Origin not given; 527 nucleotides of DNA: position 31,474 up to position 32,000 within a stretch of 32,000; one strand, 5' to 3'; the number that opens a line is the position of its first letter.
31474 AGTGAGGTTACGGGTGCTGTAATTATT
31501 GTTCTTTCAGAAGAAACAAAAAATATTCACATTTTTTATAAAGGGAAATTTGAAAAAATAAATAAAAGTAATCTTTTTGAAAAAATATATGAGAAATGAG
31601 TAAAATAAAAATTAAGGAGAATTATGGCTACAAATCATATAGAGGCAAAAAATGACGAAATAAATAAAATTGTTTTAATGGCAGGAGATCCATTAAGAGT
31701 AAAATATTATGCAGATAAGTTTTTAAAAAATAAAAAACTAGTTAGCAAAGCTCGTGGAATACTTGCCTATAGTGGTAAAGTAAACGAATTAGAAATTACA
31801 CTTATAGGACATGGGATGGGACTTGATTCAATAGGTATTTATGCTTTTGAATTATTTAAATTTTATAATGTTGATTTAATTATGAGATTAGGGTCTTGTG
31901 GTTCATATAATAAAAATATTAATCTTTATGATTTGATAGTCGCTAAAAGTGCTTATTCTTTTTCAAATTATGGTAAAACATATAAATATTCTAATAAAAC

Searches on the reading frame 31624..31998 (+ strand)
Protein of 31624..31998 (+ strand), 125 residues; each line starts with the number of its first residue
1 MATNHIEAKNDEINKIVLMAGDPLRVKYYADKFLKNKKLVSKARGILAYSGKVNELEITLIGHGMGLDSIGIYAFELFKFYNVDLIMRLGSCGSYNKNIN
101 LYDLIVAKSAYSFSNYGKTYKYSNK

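Call 66: search_protein_families(library=pfam, max_evalue=0.01, proteins=[window:31624-31998:+])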
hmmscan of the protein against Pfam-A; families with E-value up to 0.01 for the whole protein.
seq(125 aa): 1 family
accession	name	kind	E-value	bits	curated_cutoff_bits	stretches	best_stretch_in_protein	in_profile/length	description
PF01048.26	PNP_UDP_1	-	7.4e-18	65.2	25.1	1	15-117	1-104/233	Phosphorylase superfamily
